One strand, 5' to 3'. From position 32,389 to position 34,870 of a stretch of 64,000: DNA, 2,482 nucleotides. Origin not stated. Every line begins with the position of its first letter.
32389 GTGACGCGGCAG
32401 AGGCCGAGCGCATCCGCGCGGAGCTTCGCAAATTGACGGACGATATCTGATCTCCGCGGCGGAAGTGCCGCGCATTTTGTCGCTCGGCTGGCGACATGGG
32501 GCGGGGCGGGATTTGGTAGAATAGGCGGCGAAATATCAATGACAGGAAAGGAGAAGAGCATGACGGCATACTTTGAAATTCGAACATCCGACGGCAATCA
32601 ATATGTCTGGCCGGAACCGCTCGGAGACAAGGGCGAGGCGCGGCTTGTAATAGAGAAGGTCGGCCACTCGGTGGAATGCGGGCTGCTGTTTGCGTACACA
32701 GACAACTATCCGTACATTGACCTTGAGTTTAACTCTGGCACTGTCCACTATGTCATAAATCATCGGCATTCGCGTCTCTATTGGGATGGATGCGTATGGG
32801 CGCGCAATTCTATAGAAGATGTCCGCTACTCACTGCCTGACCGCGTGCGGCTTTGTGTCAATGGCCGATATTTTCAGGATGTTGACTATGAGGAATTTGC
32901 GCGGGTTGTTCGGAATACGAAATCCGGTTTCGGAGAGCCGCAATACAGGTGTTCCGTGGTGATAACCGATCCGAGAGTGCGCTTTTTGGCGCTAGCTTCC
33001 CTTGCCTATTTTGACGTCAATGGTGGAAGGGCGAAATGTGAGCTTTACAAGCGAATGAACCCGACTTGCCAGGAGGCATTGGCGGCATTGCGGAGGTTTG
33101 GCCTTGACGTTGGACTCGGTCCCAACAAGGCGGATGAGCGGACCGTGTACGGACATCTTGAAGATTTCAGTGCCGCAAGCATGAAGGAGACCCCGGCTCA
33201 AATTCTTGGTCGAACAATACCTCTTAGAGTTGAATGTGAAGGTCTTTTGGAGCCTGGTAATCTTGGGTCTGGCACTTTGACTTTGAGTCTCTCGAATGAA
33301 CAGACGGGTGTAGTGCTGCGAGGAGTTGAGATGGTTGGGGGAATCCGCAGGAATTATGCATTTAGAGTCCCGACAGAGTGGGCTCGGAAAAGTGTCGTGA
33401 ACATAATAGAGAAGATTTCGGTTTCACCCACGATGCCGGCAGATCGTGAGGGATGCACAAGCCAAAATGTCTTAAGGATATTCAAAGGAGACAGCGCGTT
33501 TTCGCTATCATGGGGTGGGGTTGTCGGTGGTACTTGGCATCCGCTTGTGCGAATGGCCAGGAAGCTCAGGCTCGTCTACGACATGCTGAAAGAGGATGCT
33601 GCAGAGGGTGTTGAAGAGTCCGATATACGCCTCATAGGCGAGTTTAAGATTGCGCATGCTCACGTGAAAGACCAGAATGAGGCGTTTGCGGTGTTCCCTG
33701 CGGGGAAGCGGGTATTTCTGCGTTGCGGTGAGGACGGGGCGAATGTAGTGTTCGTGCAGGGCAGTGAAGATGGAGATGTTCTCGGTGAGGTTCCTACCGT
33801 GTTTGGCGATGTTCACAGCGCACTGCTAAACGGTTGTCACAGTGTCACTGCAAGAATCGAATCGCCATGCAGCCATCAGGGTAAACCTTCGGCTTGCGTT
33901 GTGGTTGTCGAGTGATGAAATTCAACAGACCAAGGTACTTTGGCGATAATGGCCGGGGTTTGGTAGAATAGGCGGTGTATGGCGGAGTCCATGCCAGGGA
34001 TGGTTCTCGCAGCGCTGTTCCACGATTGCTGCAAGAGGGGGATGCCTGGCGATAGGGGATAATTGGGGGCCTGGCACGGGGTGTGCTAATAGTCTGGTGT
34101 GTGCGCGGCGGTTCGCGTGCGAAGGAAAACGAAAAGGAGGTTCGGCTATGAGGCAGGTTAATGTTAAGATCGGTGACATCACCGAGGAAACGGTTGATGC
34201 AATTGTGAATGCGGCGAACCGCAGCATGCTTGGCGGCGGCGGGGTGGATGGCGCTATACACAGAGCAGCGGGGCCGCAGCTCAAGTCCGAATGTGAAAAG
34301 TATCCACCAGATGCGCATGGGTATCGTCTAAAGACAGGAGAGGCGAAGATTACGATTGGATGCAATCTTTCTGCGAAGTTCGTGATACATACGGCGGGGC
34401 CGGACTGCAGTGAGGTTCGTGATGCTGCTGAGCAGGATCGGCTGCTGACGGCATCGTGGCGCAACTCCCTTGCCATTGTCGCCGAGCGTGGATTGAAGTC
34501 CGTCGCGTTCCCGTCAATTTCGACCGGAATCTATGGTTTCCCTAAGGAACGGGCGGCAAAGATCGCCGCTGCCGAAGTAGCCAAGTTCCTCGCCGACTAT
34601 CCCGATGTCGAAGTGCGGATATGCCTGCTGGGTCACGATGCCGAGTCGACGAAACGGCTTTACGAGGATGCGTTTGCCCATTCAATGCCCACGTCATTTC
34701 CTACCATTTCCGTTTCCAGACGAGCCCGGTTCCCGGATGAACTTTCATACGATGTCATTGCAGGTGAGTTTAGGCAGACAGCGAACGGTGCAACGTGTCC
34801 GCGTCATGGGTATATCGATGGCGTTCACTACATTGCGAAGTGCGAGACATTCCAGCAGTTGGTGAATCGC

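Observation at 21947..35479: Three families of ADP-ribose-processing enzymes co-localised with an ADP-ribose-sensing regulator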

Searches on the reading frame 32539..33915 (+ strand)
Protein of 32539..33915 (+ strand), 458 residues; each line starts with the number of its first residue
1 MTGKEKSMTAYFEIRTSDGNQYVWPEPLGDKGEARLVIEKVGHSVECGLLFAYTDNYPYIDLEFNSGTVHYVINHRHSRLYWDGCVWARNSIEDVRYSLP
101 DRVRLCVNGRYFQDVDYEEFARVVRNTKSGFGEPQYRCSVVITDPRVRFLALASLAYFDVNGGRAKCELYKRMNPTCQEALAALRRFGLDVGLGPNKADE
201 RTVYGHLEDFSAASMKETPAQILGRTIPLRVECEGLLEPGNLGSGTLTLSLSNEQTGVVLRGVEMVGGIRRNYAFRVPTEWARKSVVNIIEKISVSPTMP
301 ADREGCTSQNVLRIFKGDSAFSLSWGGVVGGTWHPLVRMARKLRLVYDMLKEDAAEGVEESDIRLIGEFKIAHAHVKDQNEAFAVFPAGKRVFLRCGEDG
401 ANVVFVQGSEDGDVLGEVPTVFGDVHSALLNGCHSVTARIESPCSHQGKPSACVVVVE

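Call 4: search_protein_families(library=pfam, proteins=[window:32539-33915:+], max_evalue=0.01)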
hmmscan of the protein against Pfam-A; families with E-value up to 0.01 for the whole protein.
window:32539-33915:+ (458 aa): 0 families

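Call 5: search_protein_families(library=ncbifam, proteins=[window:32539-33915:+], max_evalue=0.01)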
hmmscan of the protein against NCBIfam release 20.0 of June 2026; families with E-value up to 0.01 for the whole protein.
window:32539-33915:+ (458 aa): 0 families

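Call 26: search_protein_families(library=padloc, proteins=[window:32539-33915:+], max_evalue=0.01)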
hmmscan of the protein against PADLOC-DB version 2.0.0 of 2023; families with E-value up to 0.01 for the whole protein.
window:32539-33915:+ (458 aa): 0 families

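Call 53: search_protein_families(library=pfam, proteins=[window:32539-33915:+], max_evalue=0.1)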
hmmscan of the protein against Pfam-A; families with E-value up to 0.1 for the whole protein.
window:32539-33915:+ (458 aa): 0 families

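Call 81: search_solved_structures(query=window:32539-33915:+, max_evalue=1)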
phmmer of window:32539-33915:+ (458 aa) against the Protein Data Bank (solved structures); distinct sequences matched with E-value up to 1: 3.
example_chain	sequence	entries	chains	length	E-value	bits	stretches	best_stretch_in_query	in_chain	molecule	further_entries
2kse_A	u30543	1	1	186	0.46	12.1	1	370-417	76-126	Sensor protein qseC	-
5v6b_A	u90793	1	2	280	0.49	12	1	370-432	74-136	PDZ domain-containing protein GIPC1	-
5v6t_B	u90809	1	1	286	0.51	12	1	370-432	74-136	PDZ domain-containing protein GIPC1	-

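Call 82: find_homologous_proteins(query=window:32539-33915:+, max_evalue=0.001)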
Query window:32539-33915:+ (458 aa): 23 proteins with E <= 0.001 among 8000 candidates.
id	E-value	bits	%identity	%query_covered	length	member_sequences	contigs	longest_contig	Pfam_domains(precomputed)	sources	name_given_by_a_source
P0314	0.0e+0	1063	100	100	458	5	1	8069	-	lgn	-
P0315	5.1e-205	699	67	98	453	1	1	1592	-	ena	-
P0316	6.3e-205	699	67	98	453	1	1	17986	-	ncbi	-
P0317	1.3e-204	698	67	98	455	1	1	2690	-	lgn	-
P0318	7.4e-204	696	67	98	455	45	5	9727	-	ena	-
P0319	7.8e-202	689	67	98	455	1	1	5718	-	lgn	-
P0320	2.0e-201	688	66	98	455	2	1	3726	-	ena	-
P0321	1.0e-200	685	66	98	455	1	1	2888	-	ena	-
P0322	2.0e-200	684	65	98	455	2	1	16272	-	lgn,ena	-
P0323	3.0e-200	684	67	99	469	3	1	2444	-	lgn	-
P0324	9.9e-199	679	65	98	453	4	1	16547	-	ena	-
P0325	1.2e-197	675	68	98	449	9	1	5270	-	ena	-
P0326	3.1e-197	674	66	98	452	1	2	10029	-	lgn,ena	-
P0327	8.2e-196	669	66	98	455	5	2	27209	-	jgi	-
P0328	1.7e-195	668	66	98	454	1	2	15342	-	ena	-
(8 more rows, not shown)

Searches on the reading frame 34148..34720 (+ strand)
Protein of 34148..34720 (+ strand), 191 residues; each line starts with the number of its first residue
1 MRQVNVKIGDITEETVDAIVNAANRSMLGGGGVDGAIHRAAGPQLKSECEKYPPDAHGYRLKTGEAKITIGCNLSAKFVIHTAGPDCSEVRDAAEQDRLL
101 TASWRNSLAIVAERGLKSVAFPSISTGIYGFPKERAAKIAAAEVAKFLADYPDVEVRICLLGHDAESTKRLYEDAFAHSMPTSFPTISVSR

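Call 66: search_solved_structures(query=window:34148-34720:+, max_evalue=1e-10, show_alignments=2)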
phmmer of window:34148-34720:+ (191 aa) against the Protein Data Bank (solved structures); distinct sequences matched with E-value up to 1e-10: 54.
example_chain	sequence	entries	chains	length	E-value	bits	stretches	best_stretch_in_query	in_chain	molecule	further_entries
5l9k_A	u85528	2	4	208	1.1e-39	139.2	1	5-161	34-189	MACROD-TYPE MACRODOMAIN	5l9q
5fud_A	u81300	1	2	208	1.1e-39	139.2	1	5-161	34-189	O-ACETYL-ADP-RIBOSE DEACETYLASE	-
5lbp_A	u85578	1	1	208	1.4e-38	135.5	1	5-161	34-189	MacroD-type macrodomain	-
5lcc_A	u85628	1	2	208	1.4e-38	135.5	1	5-161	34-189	MACROD-TYPE MACRODOMAIN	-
5lau_A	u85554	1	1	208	2e-38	135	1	5-161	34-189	MacroD-type macrodomain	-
1spv_A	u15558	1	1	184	2.2e-36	128.4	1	3-173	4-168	putative polyprotein/phosphatase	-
5cb3_A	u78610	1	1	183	2.3e-36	128.3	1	3-173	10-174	O-acetyl-ADP-ribose deacetylase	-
4iqy_A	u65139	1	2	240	4.1e-36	127.5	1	3-154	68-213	O-acetyl-ADP-ribose deacetylase MACROD2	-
6y4y_A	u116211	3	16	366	4.9e-36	127.2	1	3-154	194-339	Thioredoxin 1,ADP-ribose glycohydrolase MACROD2 | ADP-ribose glycohydrolase MACROD2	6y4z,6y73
2x47_A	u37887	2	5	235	5.4e-36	127.1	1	4-181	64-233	MACRO DOMAIN-CONTAINING PROTEIN 1 | ADP-ribose glycohydrolase MACROD1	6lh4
5cms_R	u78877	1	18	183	4.3e-35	124.2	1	3-173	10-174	O-acetyl-ADP-ribose deacetylase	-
9w48_A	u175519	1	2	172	8.4e-35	123.2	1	8-166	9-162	Macro domain-containing protein DR_2288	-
5cb5_R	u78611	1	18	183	4.1e-34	121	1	3-173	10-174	O-acetyl-ADP-ribose deacetylase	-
3vfq_A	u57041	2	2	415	9.6e-30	106.7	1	6-144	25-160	Poly [ADP-ribose] polymerase 14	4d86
5fsu_A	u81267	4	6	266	2.9e-29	105.2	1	2-173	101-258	MACRODOMAIN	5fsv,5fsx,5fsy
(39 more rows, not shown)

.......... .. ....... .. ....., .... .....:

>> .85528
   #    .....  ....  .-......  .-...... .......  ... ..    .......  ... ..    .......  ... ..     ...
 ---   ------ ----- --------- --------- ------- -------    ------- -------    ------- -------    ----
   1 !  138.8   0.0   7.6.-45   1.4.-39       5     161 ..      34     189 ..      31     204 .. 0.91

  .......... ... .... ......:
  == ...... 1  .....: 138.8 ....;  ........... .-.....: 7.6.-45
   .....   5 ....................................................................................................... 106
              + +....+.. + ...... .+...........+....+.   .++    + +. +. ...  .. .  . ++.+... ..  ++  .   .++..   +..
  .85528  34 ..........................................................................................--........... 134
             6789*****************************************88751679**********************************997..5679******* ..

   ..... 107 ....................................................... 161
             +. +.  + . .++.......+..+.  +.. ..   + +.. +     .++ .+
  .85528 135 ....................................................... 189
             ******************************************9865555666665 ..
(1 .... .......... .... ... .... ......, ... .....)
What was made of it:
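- On MacroD-type macro domains: The alignment to O. iheyensis MacroD 5L9K keeps all motifs (call 66).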
